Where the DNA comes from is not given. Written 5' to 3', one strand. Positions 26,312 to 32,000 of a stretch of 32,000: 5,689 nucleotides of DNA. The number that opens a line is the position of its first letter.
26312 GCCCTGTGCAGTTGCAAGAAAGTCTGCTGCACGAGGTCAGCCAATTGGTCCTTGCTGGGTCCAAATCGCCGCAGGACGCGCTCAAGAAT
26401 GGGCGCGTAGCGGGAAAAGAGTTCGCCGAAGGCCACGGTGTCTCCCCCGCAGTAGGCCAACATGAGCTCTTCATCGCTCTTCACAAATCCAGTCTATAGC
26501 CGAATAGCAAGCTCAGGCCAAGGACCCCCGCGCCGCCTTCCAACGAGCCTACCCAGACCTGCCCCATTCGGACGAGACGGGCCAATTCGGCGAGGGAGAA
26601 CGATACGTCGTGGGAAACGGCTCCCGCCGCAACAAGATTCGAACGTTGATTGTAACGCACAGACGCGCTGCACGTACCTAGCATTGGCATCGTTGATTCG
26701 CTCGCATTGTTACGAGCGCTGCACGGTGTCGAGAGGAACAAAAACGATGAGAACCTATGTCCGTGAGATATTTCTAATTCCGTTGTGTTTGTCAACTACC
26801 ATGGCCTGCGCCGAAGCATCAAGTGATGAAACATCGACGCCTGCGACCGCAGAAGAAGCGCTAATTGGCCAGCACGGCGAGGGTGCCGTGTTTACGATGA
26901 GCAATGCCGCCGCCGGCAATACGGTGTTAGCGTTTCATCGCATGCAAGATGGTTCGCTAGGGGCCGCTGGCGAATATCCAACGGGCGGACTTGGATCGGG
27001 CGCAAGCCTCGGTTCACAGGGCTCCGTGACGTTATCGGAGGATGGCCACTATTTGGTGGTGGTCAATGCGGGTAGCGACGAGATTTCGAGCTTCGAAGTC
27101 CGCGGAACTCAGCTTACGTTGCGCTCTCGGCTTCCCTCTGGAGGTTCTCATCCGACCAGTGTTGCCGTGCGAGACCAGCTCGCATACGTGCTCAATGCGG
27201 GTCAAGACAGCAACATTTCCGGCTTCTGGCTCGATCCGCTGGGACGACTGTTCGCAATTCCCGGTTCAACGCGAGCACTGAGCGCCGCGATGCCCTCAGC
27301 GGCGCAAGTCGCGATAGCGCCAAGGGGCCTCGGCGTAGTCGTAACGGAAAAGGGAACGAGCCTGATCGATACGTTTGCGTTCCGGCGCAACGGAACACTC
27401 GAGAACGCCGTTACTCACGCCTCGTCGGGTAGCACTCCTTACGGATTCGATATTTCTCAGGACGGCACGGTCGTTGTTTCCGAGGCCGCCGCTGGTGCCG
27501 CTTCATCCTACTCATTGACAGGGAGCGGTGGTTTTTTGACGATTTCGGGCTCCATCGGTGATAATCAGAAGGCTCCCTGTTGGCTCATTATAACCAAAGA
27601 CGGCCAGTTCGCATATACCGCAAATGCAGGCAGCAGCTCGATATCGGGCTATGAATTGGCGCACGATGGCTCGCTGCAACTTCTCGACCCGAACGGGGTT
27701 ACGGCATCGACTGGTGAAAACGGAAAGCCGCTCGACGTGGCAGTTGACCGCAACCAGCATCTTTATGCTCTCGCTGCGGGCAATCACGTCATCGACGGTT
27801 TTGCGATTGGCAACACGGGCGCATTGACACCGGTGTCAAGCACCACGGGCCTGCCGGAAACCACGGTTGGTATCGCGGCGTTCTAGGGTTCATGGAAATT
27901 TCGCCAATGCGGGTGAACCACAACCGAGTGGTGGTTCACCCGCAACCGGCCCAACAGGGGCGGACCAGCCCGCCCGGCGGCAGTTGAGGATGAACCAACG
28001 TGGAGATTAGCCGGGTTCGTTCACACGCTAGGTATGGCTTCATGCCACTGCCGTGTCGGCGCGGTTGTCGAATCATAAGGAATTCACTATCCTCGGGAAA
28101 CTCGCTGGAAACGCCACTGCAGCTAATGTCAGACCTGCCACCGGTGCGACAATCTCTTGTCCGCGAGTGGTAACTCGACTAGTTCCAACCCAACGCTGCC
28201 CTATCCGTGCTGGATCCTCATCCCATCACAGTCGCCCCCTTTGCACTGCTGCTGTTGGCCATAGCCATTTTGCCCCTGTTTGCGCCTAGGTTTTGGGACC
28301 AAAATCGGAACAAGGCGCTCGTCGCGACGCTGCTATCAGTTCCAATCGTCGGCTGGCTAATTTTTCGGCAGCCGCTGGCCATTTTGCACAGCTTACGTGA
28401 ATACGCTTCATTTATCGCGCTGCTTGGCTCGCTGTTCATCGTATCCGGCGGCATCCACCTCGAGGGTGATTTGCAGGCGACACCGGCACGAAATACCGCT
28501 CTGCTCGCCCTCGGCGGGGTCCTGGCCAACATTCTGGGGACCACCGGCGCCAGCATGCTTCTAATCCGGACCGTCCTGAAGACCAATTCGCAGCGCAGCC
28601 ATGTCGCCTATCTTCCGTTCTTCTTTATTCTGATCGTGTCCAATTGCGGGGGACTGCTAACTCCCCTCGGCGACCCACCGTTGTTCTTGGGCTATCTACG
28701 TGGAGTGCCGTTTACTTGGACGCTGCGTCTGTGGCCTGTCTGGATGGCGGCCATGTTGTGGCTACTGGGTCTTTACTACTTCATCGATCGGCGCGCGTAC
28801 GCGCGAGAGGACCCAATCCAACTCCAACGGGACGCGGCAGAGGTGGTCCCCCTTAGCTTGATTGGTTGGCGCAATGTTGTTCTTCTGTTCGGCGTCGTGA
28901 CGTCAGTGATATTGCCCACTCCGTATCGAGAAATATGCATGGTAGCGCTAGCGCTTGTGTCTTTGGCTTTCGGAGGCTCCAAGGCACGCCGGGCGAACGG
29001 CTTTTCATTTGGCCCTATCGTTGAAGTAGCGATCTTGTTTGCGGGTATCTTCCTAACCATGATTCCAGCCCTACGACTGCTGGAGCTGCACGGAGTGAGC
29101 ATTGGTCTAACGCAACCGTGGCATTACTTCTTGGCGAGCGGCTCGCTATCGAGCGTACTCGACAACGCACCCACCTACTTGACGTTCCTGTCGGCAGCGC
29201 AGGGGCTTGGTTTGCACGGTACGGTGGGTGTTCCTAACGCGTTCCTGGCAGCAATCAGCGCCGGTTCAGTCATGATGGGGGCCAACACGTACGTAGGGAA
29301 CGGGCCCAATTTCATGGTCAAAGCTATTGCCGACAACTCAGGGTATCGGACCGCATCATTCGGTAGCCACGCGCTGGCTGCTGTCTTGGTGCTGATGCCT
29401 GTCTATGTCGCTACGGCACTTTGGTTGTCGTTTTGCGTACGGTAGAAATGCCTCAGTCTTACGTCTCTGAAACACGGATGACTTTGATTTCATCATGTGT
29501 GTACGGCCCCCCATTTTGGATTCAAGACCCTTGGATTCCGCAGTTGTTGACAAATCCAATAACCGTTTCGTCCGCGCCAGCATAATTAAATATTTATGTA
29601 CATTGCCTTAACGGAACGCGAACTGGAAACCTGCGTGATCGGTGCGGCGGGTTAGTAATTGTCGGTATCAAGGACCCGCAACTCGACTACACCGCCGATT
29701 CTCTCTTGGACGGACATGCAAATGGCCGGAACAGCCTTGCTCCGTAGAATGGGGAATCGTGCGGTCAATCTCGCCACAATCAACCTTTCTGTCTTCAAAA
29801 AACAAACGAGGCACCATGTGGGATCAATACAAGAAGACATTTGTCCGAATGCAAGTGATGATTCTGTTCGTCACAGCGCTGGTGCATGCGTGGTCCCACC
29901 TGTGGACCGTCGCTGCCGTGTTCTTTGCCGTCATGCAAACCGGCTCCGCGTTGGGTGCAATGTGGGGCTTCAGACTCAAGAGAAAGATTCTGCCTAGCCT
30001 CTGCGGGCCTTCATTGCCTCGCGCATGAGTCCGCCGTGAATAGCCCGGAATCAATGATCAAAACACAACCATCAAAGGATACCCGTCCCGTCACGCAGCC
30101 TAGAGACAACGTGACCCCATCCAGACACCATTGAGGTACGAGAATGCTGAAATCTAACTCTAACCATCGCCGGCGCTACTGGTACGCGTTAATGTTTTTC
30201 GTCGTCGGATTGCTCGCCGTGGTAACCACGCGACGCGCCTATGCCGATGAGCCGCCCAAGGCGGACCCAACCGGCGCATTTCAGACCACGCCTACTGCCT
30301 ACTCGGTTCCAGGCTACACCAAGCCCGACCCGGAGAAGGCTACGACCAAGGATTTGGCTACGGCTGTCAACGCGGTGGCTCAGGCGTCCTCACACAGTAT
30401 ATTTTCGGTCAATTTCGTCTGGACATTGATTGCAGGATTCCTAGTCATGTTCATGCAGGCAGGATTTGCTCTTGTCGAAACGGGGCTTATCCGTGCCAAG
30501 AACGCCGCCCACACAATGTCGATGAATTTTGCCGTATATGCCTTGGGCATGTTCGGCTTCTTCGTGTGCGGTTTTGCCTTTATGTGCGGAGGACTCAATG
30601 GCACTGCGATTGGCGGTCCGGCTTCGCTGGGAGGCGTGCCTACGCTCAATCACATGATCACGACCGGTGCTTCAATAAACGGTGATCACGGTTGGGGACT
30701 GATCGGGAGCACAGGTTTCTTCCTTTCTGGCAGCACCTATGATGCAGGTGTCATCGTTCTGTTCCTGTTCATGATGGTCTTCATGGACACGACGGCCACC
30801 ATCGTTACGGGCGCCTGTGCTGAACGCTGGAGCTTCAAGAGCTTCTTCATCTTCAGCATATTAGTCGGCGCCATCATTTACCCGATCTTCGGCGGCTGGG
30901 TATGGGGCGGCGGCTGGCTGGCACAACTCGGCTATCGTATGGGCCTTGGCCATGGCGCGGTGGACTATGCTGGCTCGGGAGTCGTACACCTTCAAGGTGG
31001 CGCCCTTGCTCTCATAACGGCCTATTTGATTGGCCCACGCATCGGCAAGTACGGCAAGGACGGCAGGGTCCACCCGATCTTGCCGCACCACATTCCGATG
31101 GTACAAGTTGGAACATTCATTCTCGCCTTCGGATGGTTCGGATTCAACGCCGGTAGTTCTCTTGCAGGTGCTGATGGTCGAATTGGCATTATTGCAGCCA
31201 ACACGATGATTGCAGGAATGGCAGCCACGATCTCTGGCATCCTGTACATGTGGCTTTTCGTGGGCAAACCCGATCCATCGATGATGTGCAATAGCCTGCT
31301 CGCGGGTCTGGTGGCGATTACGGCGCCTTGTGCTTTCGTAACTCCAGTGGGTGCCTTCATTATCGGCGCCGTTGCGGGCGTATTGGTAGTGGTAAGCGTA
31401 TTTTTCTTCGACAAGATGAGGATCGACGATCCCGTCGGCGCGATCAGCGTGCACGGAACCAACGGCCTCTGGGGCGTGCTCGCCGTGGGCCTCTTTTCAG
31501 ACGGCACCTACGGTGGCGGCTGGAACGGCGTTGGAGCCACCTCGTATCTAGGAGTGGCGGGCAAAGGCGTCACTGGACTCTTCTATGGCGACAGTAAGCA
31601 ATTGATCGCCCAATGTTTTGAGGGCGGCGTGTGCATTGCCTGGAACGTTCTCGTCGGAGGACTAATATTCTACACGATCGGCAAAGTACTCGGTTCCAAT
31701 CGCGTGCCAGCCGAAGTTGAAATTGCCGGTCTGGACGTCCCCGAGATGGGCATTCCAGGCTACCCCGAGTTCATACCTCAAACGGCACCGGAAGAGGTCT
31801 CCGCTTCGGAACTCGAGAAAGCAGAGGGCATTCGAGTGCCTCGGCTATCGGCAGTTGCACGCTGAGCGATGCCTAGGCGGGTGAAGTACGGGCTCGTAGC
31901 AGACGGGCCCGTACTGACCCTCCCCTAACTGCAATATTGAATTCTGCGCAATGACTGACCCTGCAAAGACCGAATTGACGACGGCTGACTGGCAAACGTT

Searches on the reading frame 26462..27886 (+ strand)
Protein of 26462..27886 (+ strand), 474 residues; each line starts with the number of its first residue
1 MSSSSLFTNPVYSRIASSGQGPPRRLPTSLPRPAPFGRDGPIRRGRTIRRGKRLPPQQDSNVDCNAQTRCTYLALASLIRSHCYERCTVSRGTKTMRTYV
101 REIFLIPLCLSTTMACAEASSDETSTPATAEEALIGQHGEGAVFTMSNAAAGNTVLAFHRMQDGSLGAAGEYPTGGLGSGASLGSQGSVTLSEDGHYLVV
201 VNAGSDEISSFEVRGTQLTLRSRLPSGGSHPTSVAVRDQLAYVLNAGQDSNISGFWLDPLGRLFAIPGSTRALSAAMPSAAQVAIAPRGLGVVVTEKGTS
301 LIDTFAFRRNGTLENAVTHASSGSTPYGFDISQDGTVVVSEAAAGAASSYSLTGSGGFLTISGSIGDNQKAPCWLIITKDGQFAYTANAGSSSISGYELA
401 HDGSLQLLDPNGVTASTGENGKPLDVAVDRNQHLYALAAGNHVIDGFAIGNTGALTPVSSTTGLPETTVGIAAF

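Call 10: search_protein_families(library=pfam, proteins=[window:26462-27886:+], max_evalue=0.01)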
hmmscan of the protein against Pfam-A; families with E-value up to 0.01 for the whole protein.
window:26462-27886:+ (474 aa): 1 family
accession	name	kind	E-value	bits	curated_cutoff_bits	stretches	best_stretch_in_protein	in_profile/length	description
PF10282.15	Lactonase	-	3.1e-22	79.7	21.7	3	155-251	215-313/344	Lactonase, 7-bladed beta-propeller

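Call 40: search_protein_families(library=ncbifam, proteins=[window:26747-27886:+], max_evalue=0.01)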
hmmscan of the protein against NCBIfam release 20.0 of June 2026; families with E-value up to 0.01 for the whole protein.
window:26747-27886:+ (379 aa): 4 families
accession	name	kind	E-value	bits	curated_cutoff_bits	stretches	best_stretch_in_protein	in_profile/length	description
NF008258.1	PRK11028.1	equivalog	7.5e-12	45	370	2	287-371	3-81/330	6-phosphogluconolactonase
NF050136.1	PGL_lacton_Staph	exception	1.7e-10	40.4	500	2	191-336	151-299/341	6-phosphogluconolactonase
NF033206.1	ScyE_fam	subfamily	4.8e-05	23.1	80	0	227-261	138-171/333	ScyD/ScyE family protein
NF052340.1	hydrazine_beta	equivalog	0.0023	17.1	560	0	93-141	37-124/372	hydrazine synthase subunit beta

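Call 54: search_solved_structures(query=window:26747-27886:+, max_evalue=0.01)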
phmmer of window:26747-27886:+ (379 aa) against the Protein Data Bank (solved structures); distinct sequences matched with E-value up to 0.01: 4.
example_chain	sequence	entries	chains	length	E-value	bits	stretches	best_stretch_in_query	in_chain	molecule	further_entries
3scy_A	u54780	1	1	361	1.5e-06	31.3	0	56-158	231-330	Hypothetical bacterial 6-phosphogluconolactonase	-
3hfq_A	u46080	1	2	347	0.00015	24.7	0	91-156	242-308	uncharacterized protein lp_2219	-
1ri6_A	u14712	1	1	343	0.00088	22.2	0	182-283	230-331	putative isomerase ybhE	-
6nau_A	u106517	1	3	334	0.0019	21.1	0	181-283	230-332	6-phosphogluconolactonase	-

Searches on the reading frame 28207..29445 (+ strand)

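Call 10: search_protein_families(library=pfam, proteins=[window:28207-29445:+], max_evalue=0.01)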
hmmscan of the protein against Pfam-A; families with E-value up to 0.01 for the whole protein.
window:28207-29445:+ (412 aa): 2 families
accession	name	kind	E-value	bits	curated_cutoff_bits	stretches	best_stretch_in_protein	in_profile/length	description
PF16980.11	CitMHS_2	-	8.2e-128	427.3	25.7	1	8-405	8-445/448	Putative citrate transport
PF03600.22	CitMHS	-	1.1e-10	41.6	31.9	2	99-335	83-318/336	Citrate transporter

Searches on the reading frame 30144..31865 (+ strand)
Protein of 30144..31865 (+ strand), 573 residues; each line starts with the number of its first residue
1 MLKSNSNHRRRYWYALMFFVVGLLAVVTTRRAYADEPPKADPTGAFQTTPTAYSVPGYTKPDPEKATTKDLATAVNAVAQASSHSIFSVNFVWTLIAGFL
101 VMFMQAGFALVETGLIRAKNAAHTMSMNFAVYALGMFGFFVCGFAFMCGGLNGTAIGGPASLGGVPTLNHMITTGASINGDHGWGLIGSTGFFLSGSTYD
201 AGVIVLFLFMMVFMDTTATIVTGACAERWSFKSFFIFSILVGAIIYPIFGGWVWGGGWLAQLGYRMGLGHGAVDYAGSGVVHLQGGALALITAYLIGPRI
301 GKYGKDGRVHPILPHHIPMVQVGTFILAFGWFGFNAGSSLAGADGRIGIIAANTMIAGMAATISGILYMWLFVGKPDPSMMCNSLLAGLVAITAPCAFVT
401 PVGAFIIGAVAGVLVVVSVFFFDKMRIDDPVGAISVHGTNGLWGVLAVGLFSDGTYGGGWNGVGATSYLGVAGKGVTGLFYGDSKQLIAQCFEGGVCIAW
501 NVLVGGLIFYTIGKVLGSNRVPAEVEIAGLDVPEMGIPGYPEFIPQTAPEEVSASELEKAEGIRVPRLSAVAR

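Call 10: search_protein_families(library=pfam, proteins=[window:30144-31865:+], max_evalue=0.01)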
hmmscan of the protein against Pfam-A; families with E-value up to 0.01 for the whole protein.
window:30144-31865:+ (573 aa): 1 family
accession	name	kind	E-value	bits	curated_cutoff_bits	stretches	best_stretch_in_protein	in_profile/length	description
PF00909.26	Ammonium_transp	-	3.5e-102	342.6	23.2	1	92-537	1-396/399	Ammonium Transporter Family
